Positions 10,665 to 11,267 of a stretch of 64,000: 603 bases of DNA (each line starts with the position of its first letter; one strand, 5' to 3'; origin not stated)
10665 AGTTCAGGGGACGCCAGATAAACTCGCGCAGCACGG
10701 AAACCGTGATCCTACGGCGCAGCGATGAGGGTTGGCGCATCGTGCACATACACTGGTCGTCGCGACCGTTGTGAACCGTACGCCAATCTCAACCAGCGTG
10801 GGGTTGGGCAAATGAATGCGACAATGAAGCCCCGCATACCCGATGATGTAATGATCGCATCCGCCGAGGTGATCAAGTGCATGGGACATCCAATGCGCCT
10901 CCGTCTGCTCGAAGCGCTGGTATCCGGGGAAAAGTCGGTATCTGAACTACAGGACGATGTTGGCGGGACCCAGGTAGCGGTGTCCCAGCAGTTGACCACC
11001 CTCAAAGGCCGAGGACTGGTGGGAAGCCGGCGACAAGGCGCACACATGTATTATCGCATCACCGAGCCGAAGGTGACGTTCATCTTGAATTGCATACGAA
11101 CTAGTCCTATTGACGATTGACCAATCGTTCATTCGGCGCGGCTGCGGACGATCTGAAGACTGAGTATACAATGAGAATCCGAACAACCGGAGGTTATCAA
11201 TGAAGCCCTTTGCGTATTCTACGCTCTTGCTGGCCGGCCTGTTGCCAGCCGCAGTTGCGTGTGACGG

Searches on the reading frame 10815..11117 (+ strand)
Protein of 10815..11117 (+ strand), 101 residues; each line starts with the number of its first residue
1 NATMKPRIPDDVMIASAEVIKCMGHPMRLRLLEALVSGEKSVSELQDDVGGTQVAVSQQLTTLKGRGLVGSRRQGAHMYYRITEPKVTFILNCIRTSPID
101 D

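Call 4: search_protein_families(library=pfam, proteins=[window:10815-11117:+], max_evalue=1)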
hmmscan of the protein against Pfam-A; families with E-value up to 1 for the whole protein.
window:10815-11117:+ (101 aa): 11 families
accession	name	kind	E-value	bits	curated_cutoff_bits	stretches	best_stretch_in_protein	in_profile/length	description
PF01022.26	HTH_5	-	6.1e-08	32.9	22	1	26-69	2-45/47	Bacterial regulatory protein, arsR family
PF12840.13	HTH_20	-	5.1e-07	30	27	1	23-69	1-48/51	Helix-turn-helix domain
PF25213.1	HVO_A0261_N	-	2.5e-05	24.5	35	1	24-83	9-64/86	HVO_A0261 N-terminal domain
PF25212.1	HVO_A0114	-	0.00079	19.6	27.6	1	14-77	10-74/84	HVO_A0114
PF24270.1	HTH_Cmi2_C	-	0.005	17.5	27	1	28-74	77-123/125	Cmi2, C-terminal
PF01978.25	TrmB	-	0.017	15.4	25.6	1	33-85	15-67/68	Sugar-specific transcriptional regulator TrmB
PF12802.13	MarR_2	-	0.047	14.3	27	1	26-70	5-51/61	MarR family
PF09189.15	DUF1952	-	0.1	12.9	22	0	20-53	26-59/73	Domain of unknown function (DUF1952)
PF13463.12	HTH_27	-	0.15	12.8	22.2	1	37-84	16-66/68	Winged helix DNA-binding domain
PF24038.1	DUF7347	-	0.16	12.7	27.6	1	17-52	2-40/77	Domain of unknown function (DUF7347)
PF01638.23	HxlR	-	0.2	11.9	20.8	1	29-83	8-66/91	HxlR-like helix-turn-helix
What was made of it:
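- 10812..11120 (+): ArsR/SmtB-family regulator gene, immediately upstream. Start uncertain: in-frame ATGs at 10725, 10812 and 10824. HTH_5 E=6e-8 (call 4).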

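Call 28: search_protein_families(library=ncbifam, proteins=[window:10815-11117:+], max_evalue=0.001)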
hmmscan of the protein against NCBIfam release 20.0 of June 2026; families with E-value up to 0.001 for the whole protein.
window:10815-11117:+ (101 aa): 9 families
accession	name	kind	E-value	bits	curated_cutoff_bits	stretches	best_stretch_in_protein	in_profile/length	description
NF033788.1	HTH_metalloreg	subfamily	4.7e-22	77.6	55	1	17-88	2-74/77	metalloregulator ArsR/SmtB family transcription factor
NF040642.1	sulf_sens_BigR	equivalog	5.9e-17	61.5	155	1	16-92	10-86/95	sulfite-sensing transcriptional repressor BigR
NF052532.1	TransRegPagRBaca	equivalog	3.9e-12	46.1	170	1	14-94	15-95/99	transcriptional repressor PagR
NF045707.1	Dbac_1936_reg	equivalog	3.3e-11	43.1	115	1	14-94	5-85/99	ArsR/SmtB-type metalloregulator TsoR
NF033789.1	repress_SdpR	subfamily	3.3e-09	36.5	100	1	20-83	2-65/79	autorepressor SdpR family transcription factor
NF047906.1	CdPbTransRegCmtR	equivalog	3.4e-09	36.6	150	1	18-92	13-87/104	Cd(II)/Pb(II)-sensing metalloregulatory transcriptional regulator CmtR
NF041413.1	ArsR_Rv2640c_fam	equivalog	8.7e-09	35.8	155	1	10-88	26-107/118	Rv2640c family ArsR-like transcriptional regulator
NF007528.0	PRK10141.1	subfamily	0.00012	21.9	97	1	14-83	4-74/117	metalloregulator ArsR/SmtB family transcription factor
NF053755.1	MsvR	equivalog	0.0002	21.1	220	1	18-74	5-61/236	transcriptional factor MsvR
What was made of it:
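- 10812..11120 (+): NF033788 at 77.6 bits, above its cut-off of 55 (call 28).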
